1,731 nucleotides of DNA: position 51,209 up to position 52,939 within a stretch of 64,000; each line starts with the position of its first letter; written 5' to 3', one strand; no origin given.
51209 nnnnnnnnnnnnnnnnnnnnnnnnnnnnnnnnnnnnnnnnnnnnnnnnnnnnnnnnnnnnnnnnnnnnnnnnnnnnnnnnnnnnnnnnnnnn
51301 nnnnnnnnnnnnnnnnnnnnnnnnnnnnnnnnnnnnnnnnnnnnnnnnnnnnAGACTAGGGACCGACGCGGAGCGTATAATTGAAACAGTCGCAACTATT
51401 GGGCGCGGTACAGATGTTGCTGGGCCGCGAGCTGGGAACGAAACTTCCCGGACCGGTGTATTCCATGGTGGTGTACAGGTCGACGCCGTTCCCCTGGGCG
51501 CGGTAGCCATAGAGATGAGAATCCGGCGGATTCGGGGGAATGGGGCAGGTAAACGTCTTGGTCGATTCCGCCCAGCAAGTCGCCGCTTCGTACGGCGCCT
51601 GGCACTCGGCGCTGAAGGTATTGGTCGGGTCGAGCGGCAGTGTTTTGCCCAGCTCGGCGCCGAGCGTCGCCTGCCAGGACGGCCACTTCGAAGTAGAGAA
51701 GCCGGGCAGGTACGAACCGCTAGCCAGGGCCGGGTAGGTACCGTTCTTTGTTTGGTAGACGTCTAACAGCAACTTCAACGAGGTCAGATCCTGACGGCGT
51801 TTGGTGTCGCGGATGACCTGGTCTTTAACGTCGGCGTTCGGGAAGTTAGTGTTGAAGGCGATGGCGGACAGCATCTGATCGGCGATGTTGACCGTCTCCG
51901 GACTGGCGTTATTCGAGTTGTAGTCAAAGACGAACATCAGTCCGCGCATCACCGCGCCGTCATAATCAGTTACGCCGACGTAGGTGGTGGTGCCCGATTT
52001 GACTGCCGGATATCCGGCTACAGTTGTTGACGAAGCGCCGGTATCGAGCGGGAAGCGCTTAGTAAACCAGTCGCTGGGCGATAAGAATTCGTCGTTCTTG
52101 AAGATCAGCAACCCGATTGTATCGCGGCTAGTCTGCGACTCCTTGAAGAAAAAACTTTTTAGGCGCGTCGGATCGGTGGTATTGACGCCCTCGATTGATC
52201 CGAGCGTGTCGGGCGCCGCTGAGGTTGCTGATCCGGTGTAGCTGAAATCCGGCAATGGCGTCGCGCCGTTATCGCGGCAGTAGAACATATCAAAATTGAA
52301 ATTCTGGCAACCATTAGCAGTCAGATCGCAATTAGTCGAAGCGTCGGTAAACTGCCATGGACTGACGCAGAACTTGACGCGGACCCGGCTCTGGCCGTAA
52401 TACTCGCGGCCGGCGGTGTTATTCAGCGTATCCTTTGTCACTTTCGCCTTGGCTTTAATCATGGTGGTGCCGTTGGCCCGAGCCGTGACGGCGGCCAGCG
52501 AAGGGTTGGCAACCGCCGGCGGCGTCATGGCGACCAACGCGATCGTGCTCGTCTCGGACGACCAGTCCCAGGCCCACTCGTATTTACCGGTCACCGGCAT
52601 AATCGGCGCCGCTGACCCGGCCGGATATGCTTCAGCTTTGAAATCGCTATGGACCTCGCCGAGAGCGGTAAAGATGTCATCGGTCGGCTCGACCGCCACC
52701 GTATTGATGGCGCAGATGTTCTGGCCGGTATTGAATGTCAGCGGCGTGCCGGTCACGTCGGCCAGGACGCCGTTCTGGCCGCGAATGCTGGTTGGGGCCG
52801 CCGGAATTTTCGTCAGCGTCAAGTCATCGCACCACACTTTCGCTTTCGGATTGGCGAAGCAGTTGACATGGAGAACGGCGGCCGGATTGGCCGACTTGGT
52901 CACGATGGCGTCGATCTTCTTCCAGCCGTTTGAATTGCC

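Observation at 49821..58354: Giant 2076-aa surface protein with conjugative-pilin-like N-terminus inserted into the rpsU-yqeY...ybeY-dgkA neighbourhood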

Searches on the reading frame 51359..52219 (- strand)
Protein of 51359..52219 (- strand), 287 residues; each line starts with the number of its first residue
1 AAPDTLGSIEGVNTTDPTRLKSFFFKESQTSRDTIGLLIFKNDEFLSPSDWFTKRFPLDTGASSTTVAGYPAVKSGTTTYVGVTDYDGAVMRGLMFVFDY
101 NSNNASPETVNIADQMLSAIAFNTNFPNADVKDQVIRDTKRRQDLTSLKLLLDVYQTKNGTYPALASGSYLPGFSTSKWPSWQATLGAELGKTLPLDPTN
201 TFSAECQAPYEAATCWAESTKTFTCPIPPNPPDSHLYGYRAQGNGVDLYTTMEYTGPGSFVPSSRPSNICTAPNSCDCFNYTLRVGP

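Call 51: search_solved_structures(query=A5, max_evalue=10, show_alignments=3)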
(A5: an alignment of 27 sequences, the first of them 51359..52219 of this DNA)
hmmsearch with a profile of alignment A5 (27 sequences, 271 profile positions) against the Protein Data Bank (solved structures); distinct sequences matched with E-value up to 10: 4.
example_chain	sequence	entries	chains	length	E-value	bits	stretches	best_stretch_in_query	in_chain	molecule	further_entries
6g6m_A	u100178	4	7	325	0.035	16.6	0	80-122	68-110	Tako8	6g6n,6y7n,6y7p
6y7o_A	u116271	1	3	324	0.035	16.6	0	80-122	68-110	Tako8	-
9fqr_Xl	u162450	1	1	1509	0.59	12.6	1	115-154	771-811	A-kinase anchoring protein 14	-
9mw6_A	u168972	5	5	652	2.2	10.7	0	84-149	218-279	AncD1D2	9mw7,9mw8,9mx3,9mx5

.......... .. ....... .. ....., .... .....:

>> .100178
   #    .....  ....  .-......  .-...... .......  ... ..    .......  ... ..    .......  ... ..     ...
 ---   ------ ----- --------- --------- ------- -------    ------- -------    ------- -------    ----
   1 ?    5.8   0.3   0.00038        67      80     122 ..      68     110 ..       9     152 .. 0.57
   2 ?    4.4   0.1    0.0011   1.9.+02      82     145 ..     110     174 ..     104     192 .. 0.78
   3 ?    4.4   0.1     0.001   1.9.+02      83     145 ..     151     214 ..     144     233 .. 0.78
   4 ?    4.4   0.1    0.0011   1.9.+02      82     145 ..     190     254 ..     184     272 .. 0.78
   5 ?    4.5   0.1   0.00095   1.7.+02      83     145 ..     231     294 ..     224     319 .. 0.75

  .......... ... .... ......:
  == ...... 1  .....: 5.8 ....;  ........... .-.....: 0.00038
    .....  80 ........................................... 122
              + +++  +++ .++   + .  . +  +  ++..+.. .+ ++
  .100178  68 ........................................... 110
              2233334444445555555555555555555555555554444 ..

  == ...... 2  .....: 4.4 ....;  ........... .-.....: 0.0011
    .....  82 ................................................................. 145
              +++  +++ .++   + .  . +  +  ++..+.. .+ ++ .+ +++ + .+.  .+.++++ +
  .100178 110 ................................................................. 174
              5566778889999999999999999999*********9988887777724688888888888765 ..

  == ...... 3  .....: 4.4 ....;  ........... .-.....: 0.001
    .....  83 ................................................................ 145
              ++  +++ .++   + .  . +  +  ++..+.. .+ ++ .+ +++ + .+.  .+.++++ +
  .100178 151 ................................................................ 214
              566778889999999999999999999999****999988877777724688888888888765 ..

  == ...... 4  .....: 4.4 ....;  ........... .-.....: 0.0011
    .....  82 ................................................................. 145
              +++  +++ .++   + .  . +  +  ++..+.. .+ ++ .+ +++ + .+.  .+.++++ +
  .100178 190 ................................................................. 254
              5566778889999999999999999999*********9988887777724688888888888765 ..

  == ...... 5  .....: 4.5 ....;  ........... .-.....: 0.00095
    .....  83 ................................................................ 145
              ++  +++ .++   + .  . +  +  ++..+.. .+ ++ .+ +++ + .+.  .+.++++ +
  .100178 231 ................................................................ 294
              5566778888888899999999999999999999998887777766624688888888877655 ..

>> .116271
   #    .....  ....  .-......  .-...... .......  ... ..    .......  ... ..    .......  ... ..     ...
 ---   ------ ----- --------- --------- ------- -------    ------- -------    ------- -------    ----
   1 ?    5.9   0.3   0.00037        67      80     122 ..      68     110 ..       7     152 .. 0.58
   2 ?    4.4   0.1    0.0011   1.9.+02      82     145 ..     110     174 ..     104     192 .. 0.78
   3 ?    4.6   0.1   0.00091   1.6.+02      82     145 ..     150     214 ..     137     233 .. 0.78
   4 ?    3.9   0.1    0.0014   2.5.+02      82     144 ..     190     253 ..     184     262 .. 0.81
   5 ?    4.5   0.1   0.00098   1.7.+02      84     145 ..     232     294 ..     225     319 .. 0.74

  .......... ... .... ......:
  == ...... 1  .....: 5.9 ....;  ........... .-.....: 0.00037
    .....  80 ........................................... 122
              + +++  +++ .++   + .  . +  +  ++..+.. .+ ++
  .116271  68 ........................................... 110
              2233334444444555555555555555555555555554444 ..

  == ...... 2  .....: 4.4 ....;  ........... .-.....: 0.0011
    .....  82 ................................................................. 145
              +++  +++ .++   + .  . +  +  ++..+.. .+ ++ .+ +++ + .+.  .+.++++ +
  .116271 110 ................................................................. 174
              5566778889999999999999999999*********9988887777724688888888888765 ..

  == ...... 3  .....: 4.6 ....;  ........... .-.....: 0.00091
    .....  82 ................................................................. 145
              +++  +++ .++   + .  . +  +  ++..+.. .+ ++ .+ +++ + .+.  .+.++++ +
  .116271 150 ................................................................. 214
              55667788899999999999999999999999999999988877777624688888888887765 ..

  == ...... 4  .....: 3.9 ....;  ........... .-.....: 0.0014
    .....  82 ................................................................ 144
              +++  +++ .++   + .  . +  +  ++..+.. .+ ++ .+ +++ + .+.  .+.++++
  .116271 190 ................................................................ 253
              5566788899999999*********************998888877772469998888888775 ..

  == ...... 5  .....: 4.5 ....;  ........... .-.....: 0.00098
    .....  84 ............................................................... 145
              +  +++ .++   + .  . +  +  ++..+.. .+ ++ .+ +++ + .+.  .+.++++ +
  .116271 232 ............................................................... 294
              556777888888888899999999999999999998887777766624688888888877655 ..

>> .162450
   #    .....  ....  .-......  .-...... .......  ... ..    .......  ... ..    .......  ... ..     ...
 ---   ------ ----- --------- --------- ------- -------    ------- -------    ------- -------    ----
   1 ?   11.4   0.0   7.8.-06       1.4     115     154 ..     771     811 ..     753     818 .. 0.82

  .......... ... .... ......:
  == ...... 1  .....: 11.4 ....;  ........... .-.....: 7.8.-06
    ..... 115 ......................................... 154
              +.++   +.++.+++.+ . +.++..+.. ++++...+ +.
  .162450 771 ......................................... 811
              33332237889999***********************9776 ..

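Call 52: search_protein_families(library=pfam, alignment_id=A5, max_evalue=10)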
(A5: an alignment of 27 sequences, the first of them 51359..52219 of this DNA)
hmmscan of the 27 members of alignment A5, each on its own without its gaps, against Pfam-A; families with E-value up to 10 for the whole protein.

A. member 1, window:51359-52219:- (287 aa): 0 families

B. families by the number of members that match (of 27 scanned): 14 families
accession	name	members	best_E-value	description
PF08334.16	T2SSG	9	0.00072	Type II secretion system (T2SS), protein G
PF00095.26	WAP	3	0.44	WAP-type (Whey Acidic Protein) 'four-disulfide core'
PF07127.16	Nodulin_late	2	3.4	Late nodulin domain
PF21164.2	Dumpy_DPY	1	0.0057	Dumpy, DPY module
PF15768.10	CC190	1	0.02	Coiled-coil domain-containing protein 190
PF01369.25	Sec7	1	0.12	Sec7 domain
PF11914.13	DUF3432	1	0.17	Domain of unknown function (DUF3432)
PF19933.4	DUF6396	1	0.27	Domain of unknown function (DUF6396)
PF18519.6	Sgf11_N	1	0.33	SAGA-associated factor 11 N-terminal domain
PF09721.15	Exosortase_EpsH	1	0.33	Transmembrane exosortase (Exosortase_EpsH)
PF04706.18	Dickkopf_N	1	0.35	Dickkopf N-terminal cysteine-rich region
PF15718.10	MNR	1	0.5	Protein moonraker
PF23416.1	DUF7107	1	2.6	Domain of unknown function (DUF7107)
PF14625.12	Lustrin_cystein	1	7.3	Lustrin, cysteine-rich repeated domain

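Call 58: predict_structure(alignment_id=A5)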
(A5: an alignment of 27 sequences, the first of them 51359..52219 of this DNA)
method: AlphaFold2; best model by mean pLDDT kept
length: 287 residues; sequences in the alignment: 27
mean_pLDDT: 89.8   pTM: 0.88
mean pLDDT of the five models: 89.8, 88.0, 87.7, 85.9, 84.7
residues with pLDDT >= 90: 209; 70-90: 61; 50-70: 13; < 50: 4
segments of 3 or more residues with pLDDT < 50: 1-4
pLDDT, mean of each block of 10 residues (from residue 1): 61 85 88 93 97 93 94 95 92 96 85 94 91 96 97 95 81 90 89 93 86 91 76 86 92 94 92 92 93
secondary structure, 60 per line:
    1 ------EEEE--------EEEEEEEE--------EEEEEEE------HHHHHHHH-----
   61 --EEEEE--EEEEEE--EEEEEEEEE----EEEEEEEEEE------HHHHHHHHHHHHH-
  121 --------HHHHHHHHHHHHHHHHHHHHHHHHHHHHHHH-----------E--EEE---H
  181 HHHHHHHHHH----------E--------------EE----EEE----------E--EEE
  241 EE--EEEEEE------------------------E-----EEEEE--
elements in order: E7-10 E19-26 E35-41 H48-55 E63-67 E70-75 E78-86 E91-100 H107-119 H129-159 E174-176 H180-190 E222-224 E238-242 E245-250 E281-285

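Call 83: search_protein_representatives(alignment_id=A5)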
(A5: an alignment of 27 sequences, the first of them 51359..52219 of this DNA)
Query: 27 sequences, 271 profile positions. Proteins with E-value up to 0.001 (for the whole library): 1717; up to 1e-10: 1480; up to 1e-30: 1326. The best 150 are listed.
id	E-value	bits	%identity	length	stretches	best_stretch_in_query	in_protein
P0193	5.0e-113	393.3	-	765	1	2-270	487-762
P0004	9.7e-112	389.1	-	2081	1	2-270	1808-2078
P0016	1.4e-109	382.0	-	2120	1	2-270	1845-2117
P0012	6.8e-106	369.9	-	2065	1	2-270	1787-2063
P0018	8.2e-106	369.6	-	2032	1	2-270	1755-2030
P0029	5.7e-104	363.6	-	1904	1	1-270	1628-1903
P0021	6.4e-104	363.4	-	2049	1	1-270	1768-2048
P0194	1.4e-103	362.3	-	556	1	2-269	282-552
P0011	5.9e-101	353.7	-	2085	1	2-270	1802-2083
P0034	1.0e-100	352.9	-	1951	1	2-269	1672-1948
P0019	9.5e-100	349.7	-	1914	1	1-270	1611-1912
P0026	3.8e-99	347.7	-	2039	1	2-270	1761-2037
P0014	1.0e-98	346.4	-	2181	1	2-269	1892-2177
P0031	1.7e-97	342.3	-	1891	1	2-268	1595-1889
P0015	1.6e-96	339.1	-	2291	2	2-214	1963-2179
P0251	5.0e-73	262.1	-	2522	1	23-263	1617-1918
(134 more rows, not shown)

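Call 90: fold_search(model_id=the predicted structure, library=pdb)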
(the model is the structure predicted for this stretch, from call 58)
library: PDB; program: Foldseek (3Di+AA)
matches with E <= 10: 921; with E <= 0.001: 0
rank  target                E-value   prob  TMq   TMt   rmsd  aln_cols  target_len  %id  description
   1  3hlz_B                2.2e-03  0.96  0.24  0.25  18.1       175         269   10  Crystal structure of BT_1490 (NP_810393.1) from BACTEROIDES THETAIOTAOMICRON VPI-5482 at 1.50 A resolution (released 2009-06-16)
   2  3hlz_A                3.6e-03  0.95  0.24  0.26  18.3       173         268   10  Crystal structure of BT_1490 (NP_810393.1) from BACTEROIDES THETAIOTAOMICRON VPI-5482 at 1.50 A resolution (released 2009-06-16)
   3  6xrr_A                2.1e-02  0.84  0.22  0.38   9.3       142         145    7  Structure of SciW bound to the Rhs1 Transmembrane Domain from Salmonella typhimurium (released 2020-12-30)
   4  3k8i                  2.5e-02  0.51  0.20  0.22  18.4       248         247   10  Structure of crystal form IV of TP0453 (released 2010-10-27)
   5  6in9_A                3.5e-02  0.72  0.17  0.18   7.7       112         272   10  Crystal structure of MucB in complex with MucA(peri) (released 2019-07-24)
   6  4n80_B                3.9e-02  0.54  0.18  0.33   8.9       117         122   15  Crystal structure of Tse3-Tsi3 complex (released 2014-04-23)
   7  5f9a_A                4.4e-02  0.12  0.13  0.10  19.0       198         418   11  Blood group antigen binding adhesin BabA of Helicobacter pylori strain P436 in complex with blood group H Lewis b hexa (released 2016-01-20)
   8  3wa5_B                5.0e-02  0.51  0.17  0.32  13.7       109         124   16  Crystal Structure of type VI peptidoglycan muramidase effector Tse3 in complex with its cognate immunity protein Tsi3 (released 2013-10-02)
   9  6in9_B                5.3e-02  0.66  0.17  0.18   7.7       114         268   10  Crystal structure of MucB in complex with MucA(peri) (released 2019-07-24)
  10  6ser                  5.3e-02  0.33  0.20  0.22  11.6       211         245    5  Crystal structure of human STARD10 (released 2020-08-26)
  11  8fw5_C                6.3e-02  0.16  0.13  0.10  12.3       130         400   18  Chimeric HsGATOR1-SpGtr-SpLam complex (released 2023-07-26)
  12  4igv                  7.1e-02  0.35  0.16  0.25   8.7       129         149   14  Crystal structure of kirola (Act d 11) (released 2013-09-04)
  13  9mvg_D                8.4e-02  0.69  0.22  0.41   7.3       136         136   12  Structure of SciW variant L66A bound to the Rhs1 transmembrane domain (released 2026-01-28)
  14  7t3b_C                8.4e-02  0.15  0.16  0.12  19.2       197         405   15  GATOR1-RAG-RAGULATOR - GAP Complex (released 2022-04-06)
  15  6jau_A                1.1e-01  0.51  0.17  0.18   7.7       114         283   10  The complex structure of Pseudomonas aeruginosa MucA/MucB. (released 2020-01-29)
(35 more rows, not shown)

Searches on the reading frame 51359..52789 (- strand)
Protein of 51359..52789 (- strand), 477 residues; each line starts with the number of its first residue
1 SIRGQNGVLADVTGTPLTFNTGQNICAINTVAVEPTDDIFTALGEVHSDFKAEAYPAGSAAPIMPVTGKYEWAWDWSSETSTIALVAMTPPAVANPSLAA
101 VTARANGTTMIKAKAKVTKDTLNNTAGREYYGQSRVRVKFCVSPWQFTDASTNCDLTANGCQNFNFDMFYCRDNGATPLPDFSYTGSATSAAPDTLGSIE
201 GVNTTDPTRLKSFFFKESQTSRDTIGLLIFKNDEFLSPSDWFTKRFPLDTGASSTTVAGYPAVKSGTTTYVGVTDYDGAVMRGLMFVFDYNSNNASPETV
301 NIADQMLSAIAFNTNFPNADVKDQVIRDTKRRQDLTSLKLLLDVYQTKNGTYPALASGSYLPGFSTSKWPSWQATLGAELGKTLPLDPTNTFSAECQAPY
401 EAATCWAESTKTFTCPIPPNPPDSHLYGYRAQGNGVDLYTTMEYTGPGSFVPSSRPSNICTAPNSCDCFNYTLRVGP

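Call 45: predict_structure(alignment_id=A1)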
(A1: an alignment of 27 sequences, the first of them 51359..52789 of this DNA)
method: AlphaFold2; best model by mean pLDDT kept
length: 477 residues; sequences in the alignment: 27
mean_pLDDT: 87.5   pTM: 0.85
mean pLDDT of the five models: 87.5, 84.6, 82.0, 81.7, 81.4
residues with pLDDT >= 90: 286; 70-90: 139; 50-70: 45; < 50: 7
segments of 3 or more residues with pLDDT < 50: none
pLDDT, mean of each block of 10 residues (from residue 1): 55 55 73 94 97 89 90 97 97 93 97 96 91 96 93 72 92 93 71 60 86 89 93 95 89 91 94 93 96 86 95 91 95 96 94 78 88 88 91 81 89 72 83 90 90 87 88 90
secondary structure, 60 per line:
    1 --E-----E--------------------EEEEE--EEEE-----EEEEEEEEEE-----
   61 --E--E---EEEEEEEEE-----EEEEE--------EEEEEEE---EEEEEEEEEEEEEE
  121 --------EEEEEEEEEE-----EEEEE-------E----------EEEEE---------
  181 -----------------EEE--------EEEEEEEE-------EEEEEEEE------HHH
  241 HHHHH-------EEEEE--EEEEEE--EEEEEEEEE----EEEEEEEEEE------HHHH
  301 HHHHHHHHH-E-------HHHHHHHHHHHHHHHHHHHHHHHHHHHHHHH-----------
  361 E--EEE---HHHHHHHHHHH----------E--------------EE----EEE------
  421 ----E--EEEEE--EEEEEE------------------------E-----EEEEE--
elements in order: E30-34 E37-40 E46-55 E70-78 E84-88 E97-103 E107-120 E129-138 E144-148 E167-171 E198-200 E209-216 E224-231 H238-245 E253-257 E260-265 E268-276 E281-290 H297-309 H319-349 E364-366 H370-380 E412-414 E428-432 E435-440 E471-475

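Call 47: fold_search(model_id=the predicted structure, library=pdb)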
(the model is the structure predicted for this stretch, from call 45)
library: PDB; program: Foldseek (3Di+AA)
matches with E <= 10: 1390; with E <= 0.001: 8
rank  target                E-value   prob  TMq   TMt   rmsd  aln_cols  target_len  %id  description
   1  4uj7                  2.4e-05  1.00  0.18  0.39  14.2       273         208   15  Structure of the S-layer protein SbsC, domains 5-6 (released 2016-04-27)
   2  5ftx                  6.6e-05  1.00  0.18  0.14  14.6       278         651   14  Structure of surface layer protein SbsC, domains 4-9 (released 2017-02-22)
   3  4uid_B                7.4e-05  1.00  0.17  0.44   3.7       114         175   19  Crystal structure of the S-layer protein SbsC domains 4 and 5 (released 2016-04-13)
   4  4uid_A                8.3e-05  1.00  0.16  0.36   4.2       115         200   21  Crystal structure of the S-layer protein SbsC domains 4 and 5 (released 2016-04-13)
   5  3to4_D                2.4e-04  0.99  0.17  0.30  15.4       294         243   10  Structure of mouse Valpha14Vbeta2-mouseCD1d-alpha-Galactosylceramide (released 2011-12-14)
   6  4uic                  8.1e-04  1.00  0.18  0.13  14.2       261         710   14  Crystal structure of the S-layer protein rSbsC(31-844) (released 2016-04-13)
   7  4uj6                  8.1e-04  1.00  0.18  0.12  14.0       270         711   14  Structure of surface layer protein SbsC, domains 1-6 (released 2016-04-27)
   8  5dzy_C                9.6e-04  0.80  0.16  0.18  32.4       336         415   10  Protocadherin beta 8 extracellular cadherin domains 1-4 (released 2016-05-04)
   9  5k8r                  1.0e-03  0.84  0.15  0.18  31.9       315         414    8  Structure of human clustered protocadherin gamma B3 EC1-4 (released 2016-08-24)
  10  4apq_D                1.1e-03  0.97  0.16  0.29  14.9       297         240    8  Crystal structure of autoreactive-Valpha14-Vbeta6 NKT TCR in complex with CD1d-sulfatide (released 2013-04-24)
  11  2j2z_A                1.2e-03  0.98  0.19  0.37  10.9       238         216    7  X-Ray Structure of the Chaperone PapD in complex with the Pilus terminator subunit PapH at 2.3 Angstrom resolution (released 2006-11-08)
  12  3h9s_E                1.3e-03  0.95  0.17  0.29  15.2       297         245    9  The complex between TCR A6 and human Class I MHC HLA-A2 with the bound Tel1p peptide (released 2010-01-12)
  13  7agf_D                1.3e-03  0.77  0.15  0.25  14.6       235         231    8  HAd7 knob in complex with 3 EC2-EC3 modules of DSG-2 (released 2020-10-14)
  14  7r5k_10               1.3e-03  0.97  0.21  0.06  21.8       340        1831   13  Human nuclear pore complex (constricted) (released 2022-06-22)
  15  3d39_E                1.5e-03  0.96  0.17  0.29  15.2       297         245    8  The complex between TCR A6 and human Class I MHC HLA-A2 with the modified HTLV-1 TAX (Y5(4-fluoroPhenylalanine)) pepti (released 2009-06-16)
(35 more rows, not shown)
